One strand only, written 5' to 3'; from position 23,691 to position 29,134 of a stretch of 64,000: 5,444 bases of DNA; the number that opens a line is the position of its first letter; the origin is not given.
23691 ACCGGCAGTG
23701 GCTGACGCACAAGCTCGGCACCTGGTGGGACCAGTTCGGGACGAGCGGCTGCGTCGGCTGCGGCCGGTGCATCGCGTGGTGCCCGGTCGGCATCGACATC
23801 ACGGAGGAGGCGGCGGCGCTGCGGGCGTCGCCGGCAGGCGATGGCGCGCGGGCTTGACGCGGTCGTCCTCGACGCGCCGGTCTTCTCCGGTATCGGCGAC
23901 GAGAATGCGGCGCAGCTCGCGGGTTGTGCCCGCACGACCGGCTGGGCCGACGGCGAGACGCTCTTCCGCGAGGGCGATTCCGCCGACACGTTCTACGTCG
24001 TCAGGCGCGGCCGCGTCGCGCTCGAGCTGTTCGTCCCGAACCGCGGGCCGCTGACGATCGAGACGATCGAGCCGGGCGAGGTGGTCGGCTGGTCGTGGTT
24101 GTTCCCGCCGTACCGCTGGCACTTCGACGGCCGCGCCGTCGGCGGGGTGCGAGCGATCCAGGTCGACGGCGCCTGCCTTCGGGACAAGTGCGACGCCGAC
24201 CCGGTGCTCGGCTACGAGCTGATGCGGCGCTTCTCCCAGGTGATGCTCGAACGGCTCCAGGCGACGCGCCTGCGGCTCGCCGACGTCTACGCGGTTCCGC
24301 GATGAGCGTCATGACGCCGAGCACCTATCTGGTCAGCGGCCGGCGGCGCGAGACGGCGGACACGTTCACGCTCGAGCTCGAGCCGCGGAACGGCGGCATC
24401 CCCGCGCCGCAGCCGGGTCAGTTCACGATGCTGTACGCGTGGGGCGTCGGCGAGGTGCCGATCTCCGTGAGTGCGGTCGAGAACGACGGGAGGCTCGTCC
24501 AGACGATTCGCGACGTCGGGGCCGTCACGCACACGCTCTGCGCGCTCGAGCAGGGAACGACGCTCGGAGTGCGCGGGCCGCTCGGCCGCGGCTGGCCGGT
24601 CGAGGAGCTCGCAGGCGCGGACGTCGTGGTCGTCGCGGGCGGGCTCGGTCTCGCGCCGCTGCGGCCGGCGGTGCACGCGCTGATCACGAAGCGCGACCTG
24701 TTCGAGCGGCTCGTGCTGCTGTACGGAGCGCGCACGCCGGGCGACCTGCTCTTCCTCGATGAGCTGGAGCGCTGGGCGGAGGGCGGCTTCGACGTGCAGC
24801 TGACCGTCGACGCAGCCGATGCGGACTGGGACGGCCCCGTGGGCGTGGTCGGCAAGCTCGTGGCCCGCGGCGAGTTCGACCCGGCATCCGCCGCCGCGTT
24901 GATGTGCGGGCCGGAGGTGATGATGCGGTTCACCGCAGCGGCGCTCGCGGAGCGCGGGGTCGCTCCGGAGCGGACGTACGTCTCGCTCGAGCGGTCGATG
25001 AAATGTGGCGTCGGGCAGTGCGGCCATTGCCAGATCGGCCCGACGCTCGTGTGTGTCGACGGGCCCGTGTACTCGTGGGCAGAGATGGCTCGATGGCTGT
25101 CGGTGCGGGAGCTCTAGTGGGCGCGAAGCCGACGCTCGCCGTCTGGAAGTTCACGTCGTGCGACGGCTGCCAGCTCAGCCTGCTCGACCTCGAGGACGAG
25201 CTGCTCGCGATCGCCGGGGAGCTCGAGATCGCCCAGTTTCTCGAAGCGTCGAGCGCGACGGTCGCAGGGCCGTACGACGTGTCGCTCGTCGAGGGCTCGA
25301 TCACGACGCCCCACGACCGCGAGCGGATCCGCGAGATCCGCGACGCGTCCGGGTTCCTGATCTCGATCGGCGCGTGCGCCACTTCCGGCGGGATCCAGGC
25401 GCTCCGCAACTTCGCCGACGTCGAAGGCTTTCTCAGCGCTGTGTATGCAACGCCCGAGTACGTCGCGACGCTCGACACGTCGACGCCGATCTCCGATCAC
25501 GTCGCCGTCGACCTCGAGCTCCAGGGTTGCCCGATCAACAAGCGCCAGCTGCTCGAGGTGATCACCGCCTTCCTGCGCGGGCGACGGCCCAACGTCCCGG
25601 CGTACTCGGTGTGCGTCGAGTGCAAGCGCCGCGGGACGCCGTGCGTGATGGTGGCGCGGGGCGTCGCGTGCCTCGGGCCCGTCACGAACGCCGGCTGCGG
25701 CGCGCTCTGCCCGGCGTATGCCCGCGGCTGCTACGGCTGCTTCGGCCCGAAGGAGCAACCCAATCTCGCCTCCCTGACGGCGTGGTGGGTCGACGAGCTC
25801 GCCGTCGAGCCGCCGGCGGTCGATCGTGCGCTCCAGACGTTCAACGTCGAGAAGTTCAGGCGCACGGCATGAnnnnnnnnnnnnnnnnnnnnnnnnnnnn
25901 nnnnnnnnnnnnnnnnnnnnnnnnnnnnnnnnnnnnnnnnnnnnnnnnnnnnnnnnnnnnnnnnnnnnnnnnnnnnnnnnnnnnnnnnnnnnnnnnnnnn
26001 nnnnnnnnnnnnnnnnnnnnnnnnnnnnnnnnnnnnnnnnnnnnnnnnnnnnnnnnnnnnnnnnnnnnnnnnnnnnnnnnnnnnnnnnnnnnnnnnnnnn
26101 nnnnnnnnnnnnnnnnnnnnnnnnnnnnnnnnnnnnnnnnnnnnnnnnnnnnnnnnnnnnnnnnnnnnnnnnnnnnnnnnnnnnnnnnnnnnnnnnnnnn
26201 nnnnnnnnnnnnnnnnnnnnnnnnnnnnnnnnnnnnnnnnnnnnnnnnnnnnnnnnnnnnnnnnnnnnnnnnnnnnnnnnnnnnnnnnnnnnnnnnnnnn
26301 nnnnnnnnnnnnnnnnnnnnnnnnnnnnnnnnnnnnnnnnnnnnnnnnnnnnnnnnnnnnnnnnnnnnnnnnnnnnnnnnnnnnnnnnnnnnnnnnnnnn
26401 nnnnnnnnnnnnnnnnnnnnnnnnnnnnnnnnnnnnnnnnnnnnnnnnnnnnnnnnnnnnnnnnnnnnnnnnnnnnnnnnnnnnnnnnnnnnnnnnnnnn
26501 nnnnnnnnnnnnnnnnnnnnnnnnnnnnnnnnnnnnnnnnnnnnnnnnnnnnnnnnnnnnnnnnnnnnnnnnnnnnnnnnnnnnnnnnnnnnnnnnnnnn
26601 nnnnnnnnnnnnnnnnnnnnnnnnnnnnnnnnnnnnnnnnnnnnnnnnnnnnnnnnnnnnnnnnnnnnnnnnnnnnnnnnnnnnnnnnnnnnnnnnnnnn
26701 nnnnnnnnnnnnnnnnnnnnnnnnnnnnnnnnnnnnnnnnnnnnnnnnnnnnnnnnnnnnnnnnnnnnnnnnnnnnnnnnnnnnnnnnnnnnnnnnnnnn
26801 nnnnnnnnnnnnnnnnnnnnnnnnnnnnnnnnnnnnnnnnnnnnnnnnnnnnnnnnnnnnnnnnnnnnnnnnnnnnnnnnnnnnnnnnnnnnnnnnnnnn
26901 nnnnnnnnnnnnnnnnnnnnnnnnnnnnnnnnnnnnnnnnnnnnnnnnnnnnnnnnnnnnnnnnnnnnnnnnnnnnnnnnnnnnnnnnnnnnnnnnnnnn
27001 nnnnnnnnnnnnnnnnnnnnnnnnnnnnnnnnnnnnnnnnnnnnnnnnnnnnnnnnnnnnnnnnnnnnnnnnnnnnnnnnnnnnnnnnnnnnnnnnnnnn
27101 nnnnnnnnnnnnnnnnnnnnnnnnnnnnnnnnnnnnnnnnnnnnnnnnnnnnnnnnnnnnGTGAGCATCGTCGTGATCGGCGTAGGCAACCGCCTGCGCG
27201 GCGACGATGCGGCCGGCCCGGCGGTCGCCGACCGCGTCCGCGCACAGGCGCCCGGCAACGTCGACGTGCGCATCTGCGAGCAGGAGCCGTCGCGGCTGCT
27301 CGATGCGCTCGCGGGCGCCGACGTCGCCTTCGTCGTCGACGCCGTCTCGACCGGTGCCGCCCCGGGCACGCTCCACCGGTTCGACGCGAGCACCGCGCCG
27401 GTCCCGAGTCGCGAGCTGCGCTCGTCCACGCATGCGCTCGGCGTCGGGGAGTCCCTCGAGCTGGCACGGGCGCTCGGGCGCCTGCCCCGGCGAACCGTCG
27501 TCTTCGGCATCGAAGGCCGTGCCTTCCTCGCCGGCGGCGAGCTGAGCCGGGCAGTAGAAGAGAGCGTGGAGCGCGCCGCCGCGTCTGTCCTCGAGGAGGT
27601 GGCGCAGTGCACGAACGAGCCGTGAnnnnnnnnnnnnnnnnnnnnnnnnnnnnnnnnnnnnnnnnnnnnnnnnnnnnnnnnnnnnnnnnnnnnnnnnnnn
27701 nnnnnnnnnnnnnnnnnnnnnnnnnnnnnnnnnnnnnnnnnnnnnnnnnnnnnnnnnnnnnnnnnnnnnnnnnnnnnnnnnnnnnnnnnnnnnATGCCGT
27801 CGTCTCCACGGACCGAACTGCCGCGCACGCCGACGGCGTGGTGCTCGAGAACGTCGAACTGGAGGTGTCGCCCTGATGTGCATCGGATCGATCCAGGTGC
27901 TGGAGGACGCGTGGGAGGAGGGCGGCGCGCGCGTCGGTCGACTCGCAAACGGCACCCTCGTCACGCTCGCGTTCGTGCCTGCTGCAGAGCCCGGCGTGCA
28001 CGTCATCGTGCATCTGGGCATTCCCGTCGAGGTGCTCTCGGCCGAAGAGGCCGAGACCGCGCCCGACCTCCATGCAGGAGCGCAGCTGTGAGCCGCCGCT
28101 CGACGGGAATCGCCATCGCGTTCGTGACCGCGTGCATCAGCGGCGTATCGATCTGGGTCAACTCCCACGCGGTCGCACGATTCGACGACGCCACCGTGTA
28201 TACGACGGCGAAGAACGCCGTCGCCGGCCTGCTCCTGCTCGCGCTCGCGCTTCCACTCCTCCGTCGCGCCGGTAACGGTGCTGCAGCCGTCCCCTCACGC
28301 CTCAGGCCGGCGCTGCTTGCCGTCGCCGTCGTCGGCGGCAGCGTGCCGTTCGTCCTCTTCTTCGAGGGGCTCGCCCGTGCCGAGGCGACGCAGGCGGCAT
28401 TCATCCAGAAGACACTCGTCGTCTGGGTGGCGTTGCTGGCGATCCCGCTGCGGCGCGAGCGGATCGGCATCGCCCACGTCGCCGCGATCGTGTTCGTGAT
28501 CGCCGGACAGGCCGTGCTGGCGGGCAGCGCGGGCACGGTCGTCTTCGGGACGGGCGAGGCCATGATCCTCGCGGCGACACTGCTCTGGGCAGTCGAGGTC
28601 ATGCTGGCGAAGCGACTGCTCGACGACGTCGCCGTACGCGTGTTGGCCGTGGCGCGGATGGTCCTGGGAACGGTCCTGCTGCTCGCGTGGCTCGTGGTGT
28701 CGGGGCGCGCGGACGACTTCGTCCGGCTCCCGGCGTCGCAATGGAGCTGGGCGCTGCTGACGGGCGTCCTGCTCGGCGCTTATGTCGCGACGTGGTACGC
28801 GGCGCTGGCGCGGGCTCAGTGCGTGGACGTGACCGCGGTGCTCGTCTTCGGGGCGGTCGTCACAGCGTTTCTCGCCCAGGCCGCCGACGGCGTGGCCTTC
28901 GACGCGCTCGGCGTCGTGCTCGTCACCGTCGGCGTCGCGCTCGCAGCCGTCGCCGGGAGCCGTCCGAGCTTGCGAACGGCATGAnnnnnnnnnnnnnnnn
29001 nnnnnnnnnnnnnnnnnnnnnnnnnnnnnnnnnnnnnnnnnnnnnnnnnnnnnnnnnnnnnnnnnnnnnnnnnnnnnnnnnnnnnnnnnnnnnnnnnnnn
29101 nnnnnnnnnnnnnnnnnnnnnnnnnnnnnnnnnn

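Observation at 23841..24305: HTH-less cyclic-nucleotide-binding domain encoded as a subunit-like ORF inside the hydrogenase operon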

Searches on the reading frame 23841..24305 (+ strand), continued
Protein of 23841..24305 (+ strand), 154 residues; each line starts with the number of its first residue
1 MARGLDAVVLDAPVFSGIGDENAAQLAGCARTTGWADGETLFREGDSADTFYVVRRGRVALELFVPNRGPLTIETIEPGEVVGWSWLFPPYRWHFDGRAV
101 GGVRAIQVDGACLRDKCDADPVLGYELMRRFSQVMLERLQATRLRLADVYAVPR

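Call 75: find_encoding_contigs(protein=P0210, flank=5000, max_places=2)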
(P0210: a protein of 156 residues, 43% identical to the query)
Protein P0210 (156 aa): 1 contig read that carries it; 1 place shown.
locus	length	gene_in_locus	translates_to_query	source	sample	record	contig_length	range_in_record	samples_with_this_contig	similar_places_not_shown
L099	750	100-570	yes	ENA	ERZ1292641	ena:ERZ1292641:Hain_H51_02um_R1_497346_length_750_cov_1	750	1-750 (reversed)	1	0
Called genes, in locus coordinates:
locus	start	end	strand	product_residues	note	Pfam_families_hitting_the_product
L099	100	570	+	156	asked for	PF00027:cNMP_binding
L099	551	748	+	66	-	?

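Call 79: find_encoding_contigs(protein=P0282, flank=6000, max_places=3)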
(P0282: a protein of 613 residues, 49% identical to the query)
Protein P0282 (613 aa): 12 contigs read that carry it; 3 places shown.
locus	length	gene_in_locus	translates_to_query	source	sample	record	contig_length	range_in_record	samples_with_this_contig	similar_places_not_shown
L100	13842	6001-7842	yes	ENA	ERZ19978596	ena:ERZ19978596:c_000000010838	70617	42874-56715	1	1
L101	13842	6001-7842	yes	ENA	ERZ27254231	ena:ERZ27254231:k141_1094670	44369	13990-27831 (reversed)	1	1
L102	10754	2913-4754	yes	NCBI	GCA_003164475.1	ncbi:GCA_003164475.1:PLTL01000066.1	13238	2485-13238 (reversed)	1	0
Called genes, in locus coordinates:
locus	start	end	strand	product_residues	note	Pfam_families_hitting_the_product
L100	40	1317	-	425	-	PF07690:MFS_1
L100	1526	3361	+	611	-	PF00009:GTP_EFTU, PF01926:MMR_HSR1 (weak), PF22042:EF-G_D2, PF03144:GTP_EFTU_D2, PF00679:EFG_C, PF21018:BipA_C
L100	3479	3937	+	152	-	PF00856:SET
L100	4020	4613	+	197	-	PF13302:Acetyltransf_3, PF00583:Acetyltransf_1 (weak)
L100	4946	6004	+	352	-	PF13183:Fer4_8 (faint), PF12838:Fer4_7 (faint), PF13534:Fer4_17 (faint), PF13746:Fer4_18 (faint), PF13187:Fer4_9 (faint), PF14697:Fer4_21 (faint), PF25160:LdpA_Fe-S-bd (faint), PF17179:Fer4_22, +3 more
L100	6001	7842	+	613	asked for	PF00027:cNMP_binding, PF00175:NAD_binding_1, PF10418:DHODB_Fe-S_bind (weak)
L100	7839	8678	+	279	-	PF01058:Oxidored_q6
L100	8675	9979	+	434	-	PF00374:NiFeSe_Hases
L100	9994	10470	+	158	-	PF01750:HycI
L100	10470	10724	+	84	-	PF01455:HupF_HypC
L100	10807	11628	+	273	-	PF19927:DUF6390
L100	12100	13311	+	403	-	PF05977:MFS_3, PF07690:MFS_1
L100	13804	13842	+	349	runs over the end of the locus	PF00892:EamA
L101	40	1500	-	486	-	PF07690:MFS_1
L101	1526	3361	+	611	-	PF00009:GTP_EFTU, PF01926:MMR_HSR1 (weak), PF22042:EF-G_D2, PF03144:GTP_EFTU_D2, PF00679:EFG_C, PF21018:BipA_C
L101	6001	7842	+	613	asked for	PF00027:cNMP_binding, PF00175:NAD_binding_1, PF10418:DHODB_Fe-S_bind (weak)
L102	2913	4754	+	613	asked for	PF00027:cNMP_binding, PF00175:NAD_binding_1, PF10418:DHODB_Fe-S_bind (weak)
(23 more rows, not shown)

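Call 80: find_encoding_contigs(protein=P0292, flank=6000, max_places=2)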
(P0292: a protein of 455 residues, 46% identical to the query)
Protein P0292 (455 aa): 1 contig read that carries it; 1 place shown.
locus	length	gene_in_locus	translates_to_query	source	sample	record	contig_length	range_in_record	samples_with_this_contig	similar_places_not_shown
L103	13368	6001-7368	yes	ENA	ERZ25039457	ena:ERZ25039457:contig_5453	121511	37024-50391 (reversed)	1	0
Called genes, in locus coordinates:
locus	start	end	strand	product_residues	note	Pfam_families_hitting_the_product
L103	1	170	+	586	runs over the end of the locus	PF07167:PhaC_N, PF00561:Abhydrolase_1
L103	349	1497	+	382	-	PF00378:ECH_1, PF16113:ECH_2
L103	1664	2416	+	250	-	PF00106:adh_short, PF08659:KR, PF13561:adh_short_C2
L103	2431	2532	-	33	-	-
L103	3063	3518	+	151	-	-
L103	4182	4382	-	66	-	PF00543:P-II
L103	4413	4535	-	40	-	-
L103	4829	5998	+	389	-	PF13746:Fer4_18 (faint), PF13183:Fer4_8 (faint), PF12838:Fer4_7 (faint), PF13534:Fer4_17 (faint), PF13187:Fer4_9 (faint), PF25160:LdpA_Fe-S-bd (faint), PF12797:Fer4_2 (faint), PF17179:Fer4_22, +1 more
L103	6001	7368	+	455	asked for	PF00027:cNMP_binding (weak), PF00175:NAD_binding_1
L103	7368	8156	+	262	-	PF01058:Oxidored_q6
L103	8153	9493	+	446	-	PF00374:NiFeSe_Hases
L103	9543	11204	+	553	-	PF00916:Sulfate_transp, PF01740:STAS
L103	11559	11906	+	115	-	-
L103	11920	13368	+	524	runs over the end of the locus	PF01494:FAD_binding_3, PF07992:Pyr_redox_2 (faint), PF21274:Rng_hyd_C (weak)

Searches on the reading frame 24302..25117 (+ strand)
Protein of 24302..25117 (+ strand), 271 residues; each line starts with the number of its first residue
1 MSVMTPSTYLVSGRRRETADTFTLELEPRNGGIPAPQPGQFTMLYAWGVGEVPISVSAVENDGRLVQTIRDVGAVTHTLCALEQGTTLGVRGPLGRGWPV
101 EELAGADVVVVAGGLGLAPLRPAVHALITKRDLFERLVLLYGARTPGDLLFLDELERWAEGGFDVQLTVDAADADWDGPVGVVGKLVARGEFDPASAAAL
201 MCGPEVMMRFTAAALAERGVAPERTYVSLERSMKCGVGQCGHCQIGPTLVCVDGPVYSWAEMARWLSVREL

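Call 3: search_protein_families(library=pfam, proteins=[window:24302-25117:+], max_evalue=0.01)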
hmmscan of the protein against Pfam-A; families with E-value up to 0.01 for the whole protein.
window:24302-25117:+ (271 aa): 2 families
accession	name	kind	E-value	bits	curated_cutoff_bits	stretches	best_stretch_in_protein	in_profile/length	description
PF00175.26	NAD_binding_1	-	5.9e-15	56.3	22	1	111-212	2-108/109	Oxidoreductase NAD-binding domain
PF10418.14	DHODB_Fe-S_bind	-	2.1e-08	34.2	23.9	1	230-259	1-37/41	Iron-sulfur cluster binding domain of dihydroorotate dehydrogenase B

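Call 4: search_protein_families(library=ncbifam, proteins=[window:24302-25117:+], max_evalue=0.01)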
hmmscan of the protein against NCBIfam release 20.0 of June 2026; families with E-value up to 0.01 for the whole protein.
window:24302-25117:+ (271 aa): 25 families
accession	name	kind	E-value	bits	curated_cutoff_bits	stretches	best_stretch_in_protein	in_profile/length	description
NF006220.0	PRK08345.1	subfamily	2.6e-55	187.7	395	1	37-261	44-286/294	cytochrome-c3 hydrogenase subunit gamma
TIGR02911.1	sulfite_red_B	equivalog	5.6e-53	179.7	288.6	1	37-262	32-256/261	anaerobic sulfite reductase subunit AsrB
NF040830.1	sulfhyd_ShyC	equivalog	7.6e-47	159.9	600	1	37-261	40-280/288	NAD(P)-dependent hydrogenase/sulfhydrogenase 2 subunit gamma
NF040835.1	sulfhyd_HydG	equivalog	1.6e-45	155.6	650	1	37-261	51-283/292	NADPH-dependent hydrogenase/sulfhydrogenase 1 subunit gamma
NF000796.0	PRK00054.1-1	equivalog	3.7e-45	154.1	224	1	36-262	29-235/254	dihydroorotate dehydrogenase electron transfer subunit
NF000798.0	PRK00054.1-3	equivalog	3.2e-25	89.2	219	1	20-260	19-240/244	dihydroorotate dehydrogenase electron transfer subunit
NF004862.0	PRK06222.1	subfamily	3.4e-23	82.5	220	1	37-257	29-243/281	sulfide/dihydroorotate dehydrogenase-like FAD/NAD-binding protein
NF009414.0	PRK12778.1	equivalog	3.3e-21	75.3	1103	1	36-258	28-244/752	bifunctional dihydroorotate dehydrogenase B NAD binding subunit/NADPH-dependent glutamate synthase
NF000799.0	PRK00054.1-4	equivalog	1.3e-20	73.5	314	1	52-262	53-256/258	dihydroorotate dehydrogenase electron transfer subunit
NF000797.0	PRK00054.1-2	equivalog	2.4e-16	59.8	270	1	52-258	61-261/267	dihydroorotate dehydrogenase electron transfer subunit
NF045803.1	MethMoxFADbindMmoC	equivalog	2.9e-15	55.9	500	1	37-227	141-337/343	aromatic/alkene monooxygenase hydroxylase FAD-binding subunit MmoC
NF009415.0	PRK12779.1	equivalog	1.6e-13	49.5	1519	1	35-246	676-894/944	putative bifunctional glutamate synthase subunit beta/2-polyprenylphenol hydroxylase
NF040810.1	BenC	equivalog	3.2e-12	46.2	430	1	17-226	115-326/333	benzoate 1,2-dioxygenase electron transfer component BenC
NF009413.0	PRK12775.1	equivalog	2e-11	42.5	1895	1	21-257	14-243/1006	putative trifunctional 2-polyprenylphenol hydroxylase/glutamate synthase subunit beta/ferritin domain-containing protein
NF008822.0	PRK11872.1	equivalog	1.1e-08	34.5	402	1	85-227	191-332/341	anthranilate 1,2-dioxygenase electron transfer component AntC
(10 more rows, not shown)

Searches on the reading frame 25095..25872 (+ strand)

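Call 3: search_protein_families(library=pfam, proteins=[window:25095-25872:+], max_evalue=0.01)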
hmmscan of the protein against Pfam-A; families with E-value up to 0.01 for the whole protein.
window:25095-25872:+ (259 aa): 0 families

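Call 4: search_protein_families(library=ncbifam, proteins=[window:25095-25872:+], max_evalue=0.01)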
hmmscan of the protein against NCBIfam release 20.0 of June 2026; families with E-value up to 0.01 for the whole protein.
window:25095-25872:+ (259 aa): 0 families

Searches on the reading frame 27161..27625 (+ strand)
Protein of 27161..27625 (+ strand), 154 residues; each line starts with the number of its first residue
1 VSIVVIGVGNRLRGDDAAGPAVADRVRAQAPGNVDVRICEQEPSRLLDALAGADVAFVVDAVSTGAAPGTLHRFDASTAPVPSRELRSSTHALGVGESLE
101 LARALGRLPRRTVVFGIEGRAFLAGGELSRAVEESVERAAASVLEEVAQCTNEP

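Call 3: search_protein_families(library=pfam, proteins=[window:27161-27625:+], max_evalue=0.01)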
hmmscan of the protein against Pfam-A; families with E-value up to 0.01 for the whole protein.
window:27161-27625:+ (154 aa): 2 families
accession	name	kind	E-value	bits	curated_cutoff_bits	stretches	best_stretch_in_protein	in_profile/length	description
PF01750.23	HycI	-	2.6e-13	50.4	23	1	43-146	26-130/130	Hydrogenase maturation protease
PF17042.10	NBD_C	-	0.0014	19.6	28.3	1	84-150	75-141/168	Nucleotide-binding C-terminal domain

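Call 4: search_protein_families(library=ncbifam, proteins=[window:27161-27625:+], max_evalue=0.01)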
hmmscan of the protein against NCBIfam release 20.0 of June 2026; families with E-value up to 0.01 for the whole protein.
window:27161-27625:+ (154 aa): 7 families
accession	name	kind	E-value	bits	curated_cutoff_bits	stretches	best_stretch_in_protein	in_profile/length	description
TIGR00072.1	hydrog_prot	superfamily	7.1e-36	123.4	47.45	1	4-146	1-144/145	hydrogenase maturation protease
TIGR00140.1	hupD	subfamily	2.8e-17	63.1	151.8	1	3-149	1-149/151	HyaD/HybD family hydrogenase maturation endopeptidase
NF007777.0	PRK10466.1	equivalog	3e-11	43.3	190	1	1-149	1-151/164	HyaD/HybD family hydrogenase maturation endopeptidase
NF007616.0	PRK10264.1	equivalog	2.3e-10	40.4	261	1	3-149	6-155/195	hydrogenase 1 maturation protease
NF045519.1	NiFeSe_H2_mat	exception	6e-10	39.1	190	1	3-148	3-148/152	NiFeSe hydrogenase maturation protease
TIGR00142.1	hycI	equivalog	3.9e-07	29.9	119.1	1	4-145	2-140/146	hydrogenase maturation peptidase HycI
TIGR00130.1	frhD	equivalog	1.1e-06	28.8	134.95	1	3-100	5-105/153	coenzyme F420-reducing hydrogenase, FrhD protein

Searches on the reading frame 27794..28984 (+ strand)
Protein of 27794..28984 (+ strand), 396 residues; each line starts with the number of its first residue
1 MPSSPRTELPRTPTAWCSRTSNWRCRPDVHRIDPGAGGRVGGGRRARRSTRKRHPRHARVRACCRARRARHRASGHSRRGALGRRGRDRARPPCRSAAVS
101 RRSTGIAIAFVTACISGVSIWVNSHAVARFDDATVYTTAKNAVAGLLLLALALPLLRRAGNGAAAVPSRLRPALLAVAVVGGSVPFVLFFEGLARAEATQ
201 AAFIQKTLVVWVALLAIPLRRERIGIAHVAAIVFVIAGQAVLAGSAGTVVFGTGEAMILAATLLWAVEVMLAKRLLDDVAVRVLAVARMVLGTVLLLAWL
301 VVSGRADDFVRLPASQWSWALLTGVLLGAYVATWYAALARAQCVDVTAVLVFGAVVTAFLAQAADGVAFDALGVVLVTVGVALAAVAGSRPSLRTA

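Call 83: search_protein_families(library=pfam, proteins=[window:27794-28984:+], max_evalue=0.001)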
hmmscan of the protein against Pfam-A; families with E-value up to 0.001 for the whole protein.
window:27794-28984:+ (396 aa): 1 family
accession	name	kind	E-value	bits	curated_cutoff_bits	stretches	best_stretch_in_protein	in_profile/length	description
PF00892.27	EamA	-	1e-22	81.3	28.2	2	104-242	2-133/135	EamA-like transporter family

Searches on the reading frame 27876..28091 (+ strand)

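Call 83: search_protein_families(library=pfam, proteins=[window:27876-28091:+], max_evalue=0.001)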
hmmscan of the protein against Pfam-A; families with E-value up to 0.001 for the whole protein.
window:27876-28091:+ (71 aa): 1 family
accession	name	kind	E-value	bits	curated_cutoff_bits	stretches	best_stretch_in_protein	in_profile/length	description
PF01455.23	HupF_HypC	-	1.4e-06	28.8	28.5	1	1-61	1-60/65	HupF/HypC family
